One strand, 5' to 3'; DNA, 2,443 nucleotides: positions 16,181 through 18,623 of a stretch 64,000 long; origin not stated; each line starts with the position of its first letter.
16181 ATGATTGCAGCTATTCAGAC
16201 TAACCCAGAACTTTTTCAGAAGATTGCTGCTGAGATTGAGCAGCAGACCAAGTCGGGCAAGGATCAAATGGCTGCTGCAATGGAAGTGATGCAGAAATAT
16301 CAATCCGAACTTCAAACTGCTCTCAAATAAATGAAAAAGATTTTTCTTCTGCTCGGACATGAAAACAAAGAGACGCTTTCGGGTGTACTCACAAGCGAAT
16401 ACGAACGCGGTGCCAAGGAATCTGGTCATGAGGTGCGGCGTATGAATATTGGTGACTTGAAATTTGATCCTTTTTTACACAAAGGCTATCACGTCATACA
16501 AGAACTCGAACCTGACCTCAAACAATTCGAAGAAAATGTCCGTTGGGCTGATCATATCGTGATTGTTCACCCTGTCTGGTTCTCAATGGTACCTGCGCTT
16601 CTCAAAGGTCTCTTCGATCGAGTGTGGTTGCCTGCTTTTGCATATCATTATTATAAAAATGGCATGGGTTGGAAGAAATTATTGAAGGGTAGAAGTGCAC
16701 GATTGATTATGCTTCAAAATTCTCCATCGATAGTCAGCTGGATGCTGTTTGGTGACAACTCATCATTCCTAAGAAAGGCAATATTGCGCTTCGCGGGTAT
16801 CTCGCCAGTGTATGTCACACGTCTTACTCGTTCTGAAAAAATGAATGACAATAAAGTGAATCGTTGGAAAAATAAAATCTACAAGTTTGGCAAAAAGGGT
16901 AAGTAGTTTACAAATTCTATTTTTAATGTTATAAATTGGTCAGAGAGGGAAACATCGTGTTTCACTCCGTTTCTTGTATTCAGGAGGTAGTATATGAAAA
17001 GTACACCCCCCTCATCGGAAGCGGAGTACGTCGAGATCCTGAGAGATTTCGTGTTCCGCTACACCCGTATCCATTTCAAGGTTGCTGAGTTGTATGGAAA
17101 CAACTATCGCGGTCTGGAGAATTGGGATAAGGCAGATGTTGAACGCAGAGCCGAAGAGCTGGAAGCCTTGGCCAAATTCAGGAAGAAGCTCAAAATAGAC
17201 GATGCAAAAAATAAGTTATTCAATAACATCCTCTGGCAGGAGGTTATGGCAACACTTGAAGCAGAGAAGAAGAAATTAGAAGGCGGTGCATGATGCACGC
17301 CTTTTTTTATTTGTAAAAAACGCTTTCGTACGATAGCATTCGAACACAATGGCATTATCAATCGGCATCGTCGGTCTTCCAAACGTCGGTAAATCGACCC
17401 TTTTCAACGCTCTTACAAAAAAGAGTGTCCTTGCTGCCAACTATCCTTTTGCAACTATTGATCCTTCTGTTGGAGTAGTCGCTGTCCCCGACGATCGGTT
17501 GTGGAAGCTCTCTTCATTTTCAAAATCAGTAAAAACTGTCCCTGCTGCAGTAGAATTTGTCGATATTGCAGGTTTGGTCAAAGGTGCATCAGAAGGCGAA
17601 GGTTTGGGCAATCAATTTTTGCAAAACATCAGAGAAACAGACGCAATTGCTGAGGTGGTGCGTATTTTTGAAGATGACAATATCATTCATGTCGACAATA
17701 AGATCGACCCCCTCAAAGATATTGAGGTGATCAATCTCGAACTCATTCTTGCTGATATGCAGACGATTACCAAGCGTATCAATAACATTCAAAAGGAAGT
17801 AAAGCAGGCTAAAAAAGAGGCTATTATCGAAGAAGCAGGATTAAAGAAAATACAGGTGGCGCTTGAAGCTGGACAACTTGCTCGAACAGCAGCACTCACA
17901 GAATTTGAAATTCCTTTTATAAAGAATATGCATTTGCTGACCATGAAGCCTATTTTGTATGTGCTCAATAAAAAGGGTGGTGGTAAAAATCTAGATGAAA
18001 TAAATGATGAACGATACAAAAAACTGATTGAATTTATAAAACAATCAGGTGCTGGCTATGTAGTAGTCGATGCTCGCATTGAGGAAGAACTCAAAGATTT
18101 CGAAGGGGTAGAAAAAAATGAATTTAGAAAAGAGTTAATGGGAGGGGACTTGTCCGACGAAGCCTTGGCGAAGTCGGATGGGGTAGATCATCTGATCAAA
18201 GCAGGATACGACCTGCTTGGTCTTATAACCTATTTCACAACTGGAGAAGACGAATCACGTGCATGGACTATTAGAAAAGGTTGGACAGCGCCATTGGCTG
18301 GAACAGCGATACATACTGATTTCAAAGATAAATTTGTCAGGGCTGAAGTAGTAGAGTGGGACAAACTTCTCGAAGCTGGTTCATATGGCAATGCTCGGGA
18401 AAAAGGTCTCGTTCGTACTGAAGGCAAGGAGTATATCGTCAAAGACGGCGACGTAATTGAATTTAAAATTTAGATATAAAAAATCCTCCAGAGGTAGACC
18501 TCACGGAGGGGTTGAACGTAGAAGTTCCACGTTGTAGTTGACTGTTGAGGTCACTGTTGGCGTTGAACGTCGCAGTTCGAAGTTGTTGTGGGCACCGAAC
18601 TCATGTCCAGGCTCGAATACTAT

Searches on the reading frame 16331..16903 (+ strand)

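Call 80: search_protein_families(library=ncbifam, proteins=[window:16331-16903:+], max_evalue=0.1)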
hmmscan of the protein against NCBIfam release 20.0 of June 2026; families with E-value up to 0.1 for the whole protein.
window:16331-16903:+ (191 aa): 8 families
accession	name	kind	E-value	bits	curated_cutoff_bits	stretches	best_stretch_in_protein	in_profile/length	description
NF007280.0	PRK09739.1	equivalog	2.1e-14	53.7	162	1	2-112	4-123/199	NAD(P)H oxidoreductase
NF002044.1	PRK00871.1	equivalog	1.9e-06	27.4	210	1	53-116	35-98/170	glutathione-regulated potassium-efflux system oxidoreductase KefF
NF002370.0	PRK01355.1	subfamily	5.1e-06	26.1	143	1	60-177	65-179/199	FMN-dependent NADH-azoreductase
TIGR03567.1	FMN_reduc_SsuE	equivalog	9.6e-05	22.4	164.05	1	4-96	2-89/171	NADPH-dependent FMN reductase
NF003430.0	PRK04930.1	equivalog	0.0029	17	240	1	62-110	51-99/184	glutathione-regulated potassium-efflux system ancillary protein KefG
TIGR03566.1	FMN_reduc_MsuE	equivalog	0.0056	16.5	212.5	1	54-98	50-94/174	FMN reductase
NF007859.0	PRK10569.1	equivalog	0.0067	16.2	225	1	7-97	6-91/191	NADPH-dependent FMN reductase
NF005389.0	PRK06934.1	equivalog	0.055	12.8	172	1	55-97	112-154/221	flavodoxin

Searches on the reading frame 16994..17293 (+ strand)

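Call 6: search_protein_families(library=pfam, proteins=[window:16994-17293:+], max_evalue=1)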
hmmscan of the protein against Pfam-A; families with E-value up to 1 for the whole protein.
window:16994-17293:+ (99 aa): 0 families

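Call 80: search_protein_families(library=ncbifam, proteins=[window:16994-17290:+], max_evalue=0.1)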
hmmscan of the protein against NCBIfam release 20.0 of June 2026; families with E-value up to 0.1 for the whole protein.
window:16994-17290:+ (99 aa): 1 family
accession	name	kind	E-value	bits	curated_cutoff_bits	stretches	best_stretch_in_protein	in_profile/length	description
TIGR01676.1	GLDHase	equivalog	0.0052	15.6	458.25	1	17-75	466-521/541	L-galactonolactone dehydrogenase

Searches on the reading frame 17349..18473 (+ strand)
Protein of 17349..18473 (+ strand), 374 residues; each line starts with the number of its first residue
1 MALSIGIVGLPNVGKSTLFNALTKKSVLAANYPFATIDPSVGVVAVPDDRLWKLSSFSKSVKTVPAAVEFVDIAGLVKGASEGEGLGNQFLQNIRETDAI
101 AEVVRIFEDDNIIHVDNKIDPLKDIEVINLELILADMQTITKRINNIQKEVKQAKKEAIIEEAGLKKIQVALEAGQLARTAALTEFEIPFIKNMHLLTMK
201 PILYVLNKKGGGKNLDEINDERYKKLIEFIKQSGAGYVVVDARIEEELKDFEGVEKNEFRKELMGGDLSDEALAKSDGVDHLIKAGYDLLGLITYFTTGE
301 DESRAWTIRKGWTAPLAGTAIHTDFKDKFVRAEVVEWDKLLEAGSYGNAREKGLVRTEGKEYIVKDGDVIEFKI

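Call 6: search_protein_families(library=pfam, proteins=[window:17349-18473:+], max_evalue=1)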
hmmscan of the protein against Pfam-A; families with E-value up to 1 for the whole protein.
window:17349-18473:+ (374 aa): 9 families
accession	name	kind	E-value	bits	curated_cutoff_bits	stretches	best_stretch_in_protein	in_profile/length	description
PF06071.19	YchF-GTPase_C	-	1.2e-32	112.3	27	1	292-374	1-83/84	Protein of unknown function (DUF933)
PF01926.29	MMR_HSR1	-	2.4e-22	79.6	21.9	1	5-122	2-99/113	50S ribosome-binding GTPase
PF02421.24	FeoB_N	-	3.1e-08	33.7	27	1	5-46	3-44/156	Ferrous iron transport protein B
PF13238.12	AAA_18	-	0.0064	17.4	29.4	1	5-25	1-21/128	AAA domain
PF03308.22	MeaB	-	0.033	13.6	23.1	1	2-27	33-58/273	Methylmalonyl Co-A mutase-associated GTPase MeaB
PF00350.29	Dynamin_N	-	0.09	13.2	27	1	5-29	1-25/168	Dynamin family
PF16266.10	DUF4919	-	0.11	12.9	29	1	196-237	92-132/186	Domain of unknown function (DUF4919)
PF00509.23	Hemagglutinin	-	0.25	10.2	31.8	1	109-164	370-425/550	Haemagglutinin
PF00009.33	GTP_EFTU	-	0.68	9.9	26.5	0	4-26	5-27/188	Elongation factor Tu GTP binding domain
